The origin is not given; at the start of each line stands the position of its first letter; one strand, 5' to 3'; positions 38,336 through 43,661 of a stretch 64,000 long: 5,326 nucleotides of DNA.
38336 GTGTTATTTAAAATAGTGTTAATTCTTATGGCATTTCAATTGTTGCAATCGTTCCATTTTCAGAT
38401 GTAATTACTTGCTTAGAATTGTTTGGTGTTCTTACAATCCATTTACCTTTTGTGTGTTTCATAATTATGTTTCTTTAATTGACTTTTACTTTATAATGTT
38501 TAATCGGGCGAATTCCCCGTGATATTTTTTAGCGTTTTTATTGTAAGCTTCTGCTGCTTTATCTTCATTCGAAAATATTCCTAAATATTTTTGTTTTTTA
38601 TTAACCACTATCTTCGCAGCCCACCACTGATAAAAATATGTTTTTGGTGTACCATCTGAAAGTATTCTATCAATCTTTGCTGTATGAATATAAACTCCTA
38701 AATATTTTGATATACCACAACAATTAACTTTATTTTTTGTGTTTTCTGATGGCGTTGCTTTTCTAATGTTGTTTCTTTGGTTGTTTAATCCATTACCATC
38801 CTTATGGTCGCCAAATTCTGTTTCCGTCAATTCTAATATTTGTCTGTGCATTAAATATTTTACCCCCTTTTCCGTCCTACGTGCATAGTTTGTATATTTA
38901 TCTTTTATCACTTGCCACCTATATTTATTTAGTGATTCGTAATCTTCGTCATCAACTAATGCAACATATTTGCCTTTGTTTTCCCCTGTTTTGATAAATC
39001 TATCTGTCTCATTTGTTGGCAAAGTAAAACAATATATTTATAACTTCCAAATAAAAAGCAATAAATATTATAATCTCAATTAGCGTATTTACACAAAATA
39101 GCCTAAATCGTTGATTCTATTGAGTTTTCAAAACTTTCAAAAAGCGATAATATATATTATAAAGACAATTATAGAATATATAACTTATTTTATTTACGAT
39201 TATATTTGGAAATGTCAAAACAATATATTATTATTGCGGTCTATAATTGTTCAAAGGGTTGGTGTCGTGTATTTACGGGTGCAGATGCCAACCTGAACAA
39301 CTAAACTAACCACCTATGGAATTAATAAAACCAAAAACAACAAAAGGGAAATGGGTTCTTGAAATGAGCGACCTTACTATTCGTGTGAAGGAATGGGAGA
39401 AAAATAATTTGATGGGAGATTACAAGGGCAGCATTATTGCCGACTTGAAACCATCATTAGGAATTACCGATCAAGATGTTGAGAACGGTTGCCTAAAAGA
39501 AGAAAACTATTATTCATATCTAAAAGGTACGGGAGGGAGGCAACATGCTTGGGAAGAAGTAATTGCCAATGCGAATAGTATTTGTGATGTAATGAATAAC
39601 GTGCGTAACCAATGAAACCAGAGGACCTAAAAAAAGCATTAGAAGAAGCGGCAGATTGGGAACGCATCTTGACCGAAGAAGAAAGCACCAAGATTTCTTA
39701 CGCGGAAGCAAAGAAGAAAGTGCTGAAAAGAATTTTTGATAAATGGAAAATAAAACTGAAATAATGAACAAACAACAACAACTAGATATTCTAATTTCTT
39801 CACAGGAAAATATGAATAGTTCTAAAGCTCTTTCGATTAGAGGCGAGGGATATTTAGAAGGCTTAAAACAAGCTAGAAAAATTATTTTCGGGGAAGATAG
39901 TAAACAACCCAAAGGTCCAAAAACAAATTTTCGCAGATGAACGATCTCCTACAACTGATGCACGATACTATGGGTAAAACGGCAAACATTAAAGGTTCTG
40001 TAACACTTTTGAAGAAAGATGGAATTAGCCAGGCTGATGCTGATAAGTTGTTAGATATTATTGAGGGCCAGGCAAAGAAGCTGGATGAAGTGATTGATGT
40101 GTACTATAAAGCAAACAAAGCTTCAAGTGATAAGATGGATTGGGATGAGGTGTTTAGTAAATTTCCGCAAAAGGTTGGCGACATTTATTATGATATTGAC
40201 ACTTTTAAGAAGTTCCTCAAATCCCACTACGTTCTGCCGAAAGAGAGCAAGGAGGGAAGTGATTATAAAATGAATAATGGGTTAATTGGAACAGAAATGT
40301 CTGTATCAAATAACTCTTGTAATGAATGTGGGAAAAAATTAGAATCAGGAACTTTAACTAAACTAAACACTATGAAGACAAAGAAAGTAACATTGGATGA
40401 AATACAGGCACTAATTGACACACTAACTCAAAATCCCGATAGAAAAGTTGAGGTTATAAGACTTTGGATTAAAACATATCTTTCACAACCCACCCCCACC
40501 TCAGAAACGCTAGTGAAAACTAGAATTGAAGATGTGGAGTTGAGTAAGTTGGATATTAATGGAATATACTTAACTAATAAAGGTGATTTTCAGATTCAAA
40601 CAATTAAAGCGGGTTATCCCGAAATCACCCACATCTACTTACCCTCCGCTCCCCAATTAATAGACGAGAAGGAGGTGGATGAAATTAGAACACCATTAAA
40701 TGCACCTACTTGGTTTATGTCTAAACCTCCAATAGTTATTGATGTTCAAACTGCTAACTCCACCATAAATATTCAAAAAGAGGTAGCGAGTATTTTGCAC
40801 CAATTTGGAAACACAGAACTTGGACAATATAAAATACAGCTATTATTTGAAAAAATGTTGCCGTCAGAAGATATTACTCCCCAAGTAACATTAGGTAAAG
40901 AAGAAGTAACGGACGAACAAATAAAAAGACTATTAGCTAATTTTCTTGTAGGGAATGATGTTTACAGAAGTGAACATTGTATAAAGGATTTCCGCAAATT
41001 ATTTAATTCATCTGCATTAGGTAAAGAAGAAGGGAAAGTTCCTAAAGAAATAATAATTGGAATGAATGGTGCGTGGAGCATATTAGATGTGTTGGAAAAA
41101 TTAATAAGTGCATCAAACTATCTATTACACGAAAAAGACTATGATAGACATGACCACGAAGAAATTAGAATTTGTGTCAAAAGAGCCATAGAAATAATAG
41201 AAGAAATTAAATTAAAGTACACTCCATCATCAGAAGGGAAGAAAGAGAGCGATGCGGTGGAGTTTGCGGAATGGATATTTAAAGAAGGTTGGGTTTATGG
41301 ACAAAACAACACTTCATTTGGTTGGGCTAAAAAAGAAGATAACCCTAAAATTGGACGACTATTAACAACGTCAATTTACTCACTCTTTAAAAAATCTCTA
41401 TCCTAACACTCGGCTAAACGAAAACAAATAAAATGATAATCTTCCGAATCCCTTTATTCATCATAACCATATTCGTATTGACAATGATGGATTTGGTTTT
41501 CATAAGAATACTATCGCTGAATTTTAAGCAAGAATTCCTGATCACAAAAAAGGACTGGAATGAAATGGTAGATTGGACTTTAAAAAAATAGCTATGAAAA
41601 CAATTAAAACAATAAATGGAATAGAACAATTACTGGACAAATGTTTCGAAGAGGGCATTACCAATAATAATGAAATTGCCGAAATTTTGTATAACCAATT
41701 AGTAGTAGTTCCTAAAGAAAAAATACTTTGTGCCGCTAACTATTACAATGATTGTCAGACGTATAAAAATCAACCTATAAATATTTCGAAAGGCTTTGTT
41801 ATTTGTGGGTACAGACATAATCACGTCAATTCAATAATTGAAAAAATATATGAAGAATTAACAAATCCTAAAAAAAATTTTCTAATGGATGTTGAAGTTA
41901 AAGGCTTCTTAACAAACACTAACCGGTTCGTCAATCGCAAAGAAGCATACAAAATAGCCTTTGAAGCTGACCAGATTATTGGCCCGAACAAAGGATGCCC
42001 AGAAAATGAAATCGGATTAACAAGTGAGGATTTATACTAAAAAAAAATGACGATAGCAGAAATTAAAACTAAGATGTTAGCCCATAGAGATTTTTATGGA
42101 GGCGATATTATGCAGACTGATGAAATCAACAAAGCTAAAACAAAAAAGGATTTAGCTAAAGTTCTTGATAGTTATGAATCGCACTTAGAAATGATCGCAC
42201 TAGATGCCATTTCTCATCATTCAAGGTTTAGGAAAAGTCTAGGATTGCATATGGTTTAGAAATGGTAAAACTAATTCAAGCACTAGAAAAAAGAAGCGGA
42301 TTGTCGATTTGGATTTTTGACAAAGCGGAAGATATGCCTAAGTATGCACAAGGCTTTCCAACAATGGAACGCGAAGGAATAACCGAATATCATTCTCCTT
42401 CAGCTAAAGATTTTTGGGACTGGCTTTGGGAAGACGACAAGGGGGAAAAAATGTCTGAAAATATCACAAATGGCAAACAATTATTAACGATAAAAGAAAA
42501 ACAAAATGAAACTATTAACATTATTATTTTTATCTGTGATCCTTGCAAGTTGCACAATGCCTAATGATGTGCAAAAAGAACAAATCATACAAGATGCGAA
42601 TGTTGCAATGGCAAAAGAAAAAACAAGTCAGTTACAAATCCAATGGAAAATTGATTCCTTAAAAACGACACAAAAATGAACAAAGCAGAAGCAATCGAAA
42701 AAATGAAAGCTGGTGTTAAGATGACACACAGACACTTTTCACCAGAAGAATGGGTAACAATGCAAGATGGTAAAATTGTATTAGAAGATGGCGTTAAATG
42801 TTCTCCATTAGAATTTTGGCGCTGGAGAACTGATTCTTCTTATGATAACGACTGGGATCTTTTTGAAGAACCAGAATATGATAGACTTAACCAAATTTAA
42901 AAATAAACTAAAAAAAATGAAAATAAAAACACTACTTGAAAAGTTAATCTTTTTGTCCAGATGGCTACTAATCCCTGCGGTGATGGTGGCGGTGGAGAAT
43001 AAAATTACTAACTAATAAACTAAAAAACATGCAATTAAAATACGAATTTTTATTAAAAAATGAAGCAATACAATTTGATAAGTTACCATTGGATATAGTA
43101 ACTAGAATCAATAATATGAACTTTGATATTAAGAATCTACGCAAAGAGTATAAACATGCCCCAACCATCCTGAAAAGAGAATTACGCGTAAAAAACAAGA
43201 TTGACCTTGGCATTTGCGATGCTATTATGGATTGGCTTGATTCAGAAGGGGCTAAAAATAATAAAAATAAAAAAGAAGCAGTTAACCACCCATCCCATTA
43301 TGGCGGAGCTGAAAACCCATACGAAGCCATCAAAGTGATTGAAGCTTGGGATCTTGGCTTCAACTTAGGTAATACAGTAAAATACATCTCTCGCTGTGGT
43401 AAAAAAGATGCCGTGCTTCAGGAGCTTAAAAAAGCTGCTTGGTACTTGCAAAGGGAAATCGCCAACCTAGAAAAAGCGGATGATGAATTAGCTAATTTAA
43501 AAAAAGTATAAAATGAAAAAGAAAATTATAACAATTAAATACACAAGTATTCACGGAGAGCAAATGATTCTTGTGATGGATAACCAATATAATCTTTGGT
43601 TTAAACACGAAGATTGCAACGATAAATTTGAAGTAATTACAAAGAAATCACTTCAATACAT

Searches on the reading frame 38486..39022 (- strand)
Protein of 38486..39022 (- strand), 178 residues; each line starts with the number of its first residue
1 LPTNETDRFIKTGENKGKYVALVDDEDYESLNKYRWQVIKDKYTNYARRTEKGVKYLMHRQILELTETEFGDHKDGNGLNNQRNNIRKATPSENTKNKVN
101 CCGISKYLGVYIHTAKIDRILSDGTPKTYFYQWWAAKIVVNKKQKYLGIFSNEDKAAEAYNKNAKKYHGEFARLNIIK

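Call 26: search_protein_families(library=pfam, proteins=[window:38486-39022:-], max_evalue=0.01)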
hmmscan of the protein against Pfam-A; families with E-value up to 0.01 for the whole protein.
window:38486-39022:- (178 aa): 1 family
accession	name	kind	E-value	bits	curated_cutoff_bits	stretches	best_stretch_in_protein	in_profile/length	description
PF13392.12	HNH_3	-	0.0047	17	24.8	1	72-95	22-45/46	HNH endonuclease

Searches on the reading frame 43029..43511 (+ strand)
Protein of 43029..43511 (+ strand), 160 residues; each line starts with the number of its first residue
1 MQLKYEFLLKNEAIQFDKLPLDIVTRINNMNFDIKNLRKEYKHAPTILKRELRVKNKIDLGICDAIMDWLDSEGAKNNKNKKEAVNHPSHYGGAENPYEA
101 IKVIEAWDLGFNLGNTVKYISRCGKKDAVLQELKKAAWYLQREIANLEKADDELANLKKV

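Call 26: search_protein_families(library=pfam, proteins=[window:43029-43511:+], max_evalue=0.01)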
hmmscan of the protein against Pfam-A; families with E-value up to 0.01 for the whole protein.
window:43029-43511:+ (160 aa): 1 family
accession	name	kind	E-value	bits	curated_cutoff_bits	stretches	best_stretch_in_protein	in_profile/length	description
PF11753.13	DUF3310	-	3.2e-14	53.2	24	1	85-141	1-60/60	Protein of unknwon function (DUF3310)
